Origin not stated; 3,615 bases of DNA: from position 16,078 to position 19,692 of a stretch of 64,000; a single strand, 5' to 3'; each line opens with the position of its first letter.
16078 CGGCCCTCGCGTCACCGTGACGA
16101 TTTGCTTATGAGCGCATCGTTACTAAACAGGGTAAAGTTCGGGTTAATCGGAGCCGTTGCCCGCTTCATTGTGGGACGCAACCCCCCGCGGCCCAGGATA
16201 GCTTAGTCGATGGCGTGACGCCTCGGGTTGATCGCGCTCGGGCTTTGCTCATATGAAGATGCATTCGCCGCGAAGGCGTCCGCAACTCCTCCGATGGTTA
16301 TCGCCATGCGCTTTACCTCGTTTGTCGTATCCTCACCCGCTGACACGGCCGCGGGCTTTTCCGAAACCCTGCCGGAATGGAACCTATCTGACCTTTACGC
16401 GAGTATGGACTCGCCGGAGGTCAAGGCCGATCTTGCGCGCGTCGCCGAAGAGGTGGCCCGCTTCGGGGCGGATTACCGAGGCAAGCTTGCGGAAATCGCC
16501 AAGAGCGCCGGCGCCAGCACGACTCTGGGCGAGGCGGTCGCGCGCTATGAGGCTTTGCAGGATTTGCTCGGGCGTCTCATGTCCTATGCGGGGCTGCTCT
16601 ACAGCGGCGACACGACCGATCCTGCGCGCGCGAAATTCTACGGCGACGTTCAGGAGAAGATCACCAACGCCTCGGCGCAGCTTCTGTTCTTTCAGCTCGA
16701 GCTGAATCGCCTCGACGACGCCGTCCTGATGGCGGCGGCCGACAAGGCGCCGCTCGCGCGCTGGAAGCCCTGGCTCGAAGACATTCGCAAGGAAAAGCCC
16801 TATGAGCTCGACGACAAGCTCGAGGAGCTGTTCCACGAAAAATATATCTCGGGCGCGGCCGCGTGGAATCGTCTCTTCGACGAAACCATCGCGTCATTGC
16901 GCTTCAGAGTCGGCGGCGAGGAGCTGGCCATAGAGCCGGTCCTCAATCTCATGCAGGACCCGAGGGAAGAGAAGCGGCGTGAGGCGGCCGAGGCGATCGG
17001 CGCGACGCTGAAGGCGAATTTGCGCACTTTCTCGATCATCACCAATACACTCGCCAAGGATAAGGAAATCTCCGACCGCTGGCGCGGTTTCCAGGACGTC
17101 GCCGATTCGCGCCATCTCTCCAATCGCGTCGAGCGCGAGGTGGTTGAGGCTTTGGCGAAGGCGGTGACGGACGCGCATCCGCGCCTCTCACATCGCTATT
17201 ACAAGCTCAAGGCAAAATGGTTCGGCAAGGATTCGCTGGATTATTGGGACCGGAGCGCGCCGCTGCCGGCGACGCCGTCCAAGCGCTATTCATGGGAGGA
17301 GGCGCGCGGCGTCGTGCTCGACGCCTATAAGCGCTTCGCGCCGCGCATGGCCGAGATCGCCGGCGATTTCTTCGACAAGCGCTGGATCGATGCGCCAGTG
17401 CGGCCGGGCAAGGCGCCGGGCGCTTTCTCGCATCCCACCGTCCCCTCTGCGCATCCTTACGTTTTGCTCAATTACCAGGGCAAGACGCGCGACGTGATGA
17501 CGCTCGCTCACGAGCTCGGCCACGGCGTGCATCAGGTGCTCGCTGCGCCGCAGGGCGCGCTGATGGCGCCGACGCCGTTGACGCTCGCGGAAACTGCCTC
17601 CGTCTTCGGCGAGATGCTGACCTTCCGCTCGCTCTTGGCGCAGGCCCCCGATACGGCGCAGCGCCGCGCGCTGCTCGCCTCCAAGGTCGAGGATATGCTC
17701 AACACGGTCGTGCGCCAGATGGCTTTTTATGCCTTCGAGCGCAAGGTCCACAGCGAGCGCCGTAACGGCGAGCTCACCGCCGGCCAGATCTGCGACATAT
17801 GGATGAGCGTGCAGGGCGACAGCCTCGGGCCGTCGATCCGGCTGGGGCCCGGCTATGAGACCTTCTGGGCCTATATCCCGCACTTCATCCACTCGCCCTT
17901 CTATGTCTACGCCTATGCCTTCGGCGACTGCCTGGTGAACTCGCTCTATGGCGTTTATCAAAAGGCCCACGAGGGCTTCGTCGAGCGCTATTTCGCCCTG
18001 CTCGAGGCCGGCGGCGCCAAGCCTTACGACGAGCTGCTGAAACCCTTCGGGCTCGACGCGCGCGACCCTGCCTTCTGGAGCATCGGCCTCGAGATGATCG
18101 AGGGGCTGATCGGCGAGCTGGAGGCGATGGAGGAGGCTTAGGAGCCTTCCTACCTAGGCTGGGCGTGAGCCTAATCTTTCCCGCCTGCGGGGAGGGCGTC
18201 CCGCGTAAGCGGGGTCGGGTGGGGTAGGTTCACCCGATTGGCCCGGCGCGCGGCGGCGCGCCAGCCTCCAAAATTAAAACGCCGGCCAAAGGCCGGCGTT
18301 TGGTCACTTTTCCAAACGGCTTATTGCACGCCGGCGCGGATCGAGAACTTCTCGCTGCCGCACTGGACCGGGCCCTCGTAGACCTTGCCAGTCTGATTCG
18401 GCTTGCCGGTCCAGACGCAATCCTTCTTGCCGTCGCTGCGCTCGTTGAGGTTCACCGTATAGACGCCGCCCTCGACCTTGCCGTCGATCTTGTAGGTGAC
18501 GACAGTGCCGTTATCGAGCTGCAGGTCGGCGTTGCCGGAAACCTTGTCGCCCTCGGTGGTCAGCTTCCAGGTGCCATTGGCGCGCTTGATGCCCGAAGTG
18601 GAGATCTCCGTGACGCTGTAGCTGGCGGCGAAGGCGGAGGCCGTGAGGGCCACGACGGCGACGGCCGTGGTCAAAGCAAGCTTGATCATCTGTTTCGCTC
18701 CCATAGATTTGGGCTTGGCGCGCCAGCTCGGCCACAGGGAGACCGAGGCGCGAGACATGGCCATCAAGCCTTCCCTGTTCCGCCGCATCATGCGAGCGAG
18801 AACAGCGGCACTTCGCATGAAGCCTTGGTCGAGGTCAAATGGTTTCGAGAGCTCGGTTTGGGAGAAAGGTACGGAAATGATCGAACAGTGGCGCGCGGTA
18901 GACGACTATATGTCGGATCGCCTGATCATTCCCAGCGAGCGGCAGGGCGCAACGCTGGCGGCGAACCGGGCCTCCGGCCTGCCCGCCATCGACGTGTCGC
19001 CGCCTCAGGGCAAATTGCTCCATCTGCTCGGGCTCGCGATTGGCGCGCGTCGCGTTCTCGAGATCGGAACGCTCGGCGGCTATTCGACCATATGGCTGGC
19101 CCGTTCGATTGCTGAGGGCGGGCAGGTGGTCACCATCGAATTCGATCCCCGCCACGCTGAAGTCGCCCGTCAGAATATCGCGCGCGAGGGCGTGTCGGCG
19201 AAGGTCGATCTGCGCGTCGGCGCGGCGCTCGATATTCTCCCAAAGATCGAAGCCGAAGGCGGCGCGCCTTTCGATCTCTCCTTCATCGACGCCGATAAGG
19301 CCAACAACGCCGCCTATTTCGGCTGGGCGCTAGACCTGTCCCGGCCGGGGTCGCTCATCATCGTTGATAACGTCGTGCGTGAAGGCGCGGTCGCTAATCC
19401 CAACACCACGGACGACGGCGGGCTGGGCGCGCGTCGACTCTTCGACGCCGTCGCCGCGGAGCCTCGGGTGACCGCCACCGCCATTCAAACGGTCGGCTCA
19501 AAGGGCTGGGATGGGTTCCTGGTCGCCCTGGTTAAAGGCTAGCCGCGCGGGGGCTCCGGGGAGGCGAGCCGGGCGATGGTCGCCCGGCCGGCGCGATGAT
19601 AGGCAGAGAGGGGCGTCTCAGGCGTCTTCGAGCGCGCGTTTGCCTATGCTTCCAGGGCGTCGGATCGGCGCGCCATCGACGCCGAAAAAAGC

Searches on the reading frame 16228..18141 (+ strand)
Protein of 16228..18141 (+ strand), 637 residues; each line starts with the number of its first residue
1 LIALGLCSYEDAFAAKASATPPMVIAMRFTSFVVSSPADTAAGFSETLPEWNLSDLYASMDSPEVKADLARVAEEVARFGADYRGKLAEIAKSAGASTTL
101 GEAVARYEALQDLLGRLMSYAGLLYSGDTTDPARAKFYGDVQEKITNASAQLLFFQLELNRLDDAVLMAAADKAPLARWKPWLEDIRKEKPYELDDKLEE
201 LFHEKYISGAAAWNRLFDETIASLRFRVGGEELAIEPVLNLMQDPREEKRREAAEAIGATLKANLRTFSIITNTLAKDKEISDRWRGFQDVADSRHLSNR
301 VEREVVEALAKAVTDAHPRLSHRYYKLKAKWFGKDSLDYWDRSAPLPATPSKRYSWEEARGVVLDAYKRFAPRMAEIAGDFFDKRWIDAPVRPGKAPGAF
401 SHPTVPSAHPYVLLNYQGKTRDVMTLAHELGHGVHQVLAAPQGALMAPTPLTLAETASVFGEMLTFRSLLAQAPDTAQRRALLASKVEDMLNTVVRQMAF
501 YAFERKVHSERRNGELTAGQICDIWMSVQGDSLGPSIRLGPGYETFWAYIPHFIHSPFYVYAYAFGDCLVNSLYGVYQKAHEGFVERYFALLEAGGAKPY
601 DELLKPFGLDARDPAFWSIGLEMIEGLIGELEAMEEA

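Call 30: search_protein_families(library=pfam, proteins=[window:16228-18141:+], max_evalue=0.001)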
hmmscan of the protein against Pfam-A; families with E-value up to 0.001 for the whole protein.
window:16228-18141:+ (637 aa): 2 families
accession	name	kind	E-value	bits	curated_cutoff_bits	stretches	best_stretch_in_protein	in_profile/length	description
PF01432.26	Peptidase_M3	-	2.4e-43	149.6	27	1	241-618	2-452/457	Peptidase family M3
PF08439.15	Peptidase_M3_N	-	3.6e-17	62.8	25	1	158-226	1-70/70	Oligopeptidase F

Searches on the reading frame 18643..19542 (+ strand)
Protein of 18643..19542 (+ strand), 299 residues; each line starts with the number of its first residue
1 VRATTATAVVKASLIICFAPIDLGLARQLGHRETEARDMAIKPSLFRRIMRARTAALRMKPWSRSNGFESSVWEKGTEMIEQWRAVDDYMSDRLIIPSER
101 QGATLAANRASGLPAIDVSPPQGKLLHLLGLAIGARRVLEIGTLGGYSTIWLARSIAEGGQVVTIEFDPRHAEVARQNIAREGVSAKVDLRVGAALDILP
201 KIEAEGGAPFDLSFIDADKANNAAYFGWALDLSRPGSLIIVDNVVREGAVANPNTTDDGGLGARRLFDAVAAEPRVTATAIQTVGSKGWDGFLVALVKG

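Call 30: search_protein_families(library=pfam, proteins=[window:18643-19542:+], max_evalue=0.001)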
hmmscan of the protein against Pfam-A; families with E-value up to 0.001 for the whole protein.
window:18643-19542:+ (299 aa): 5 families
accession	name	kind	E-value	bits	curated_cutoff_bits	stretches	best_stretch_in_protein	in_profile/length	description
PF01596.23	Methyltransf_3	-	3.3e-35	121.7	22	1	113-282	23-193/204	O-methyltransferase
PF13578.12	Methyltransf_24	-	2.6e-15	57.6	26.3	1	139-244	1-105/105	Methyltransferase domain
PF13847.12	Methyltransf_31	-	1.2e-07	31.9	27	1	136-251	5-119/145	Methyltransferase domain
PF01135.25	PCMT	-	4e-07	30.4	20.3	1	124-193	64-131/210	Protein-L-isoaspartate(D-aspartate) O-methyltransferase (PCMT)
PF13649.12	Methyltransf_25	-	3.9e-05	24.7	27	1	138-200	1-59/97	Methyltransferase domain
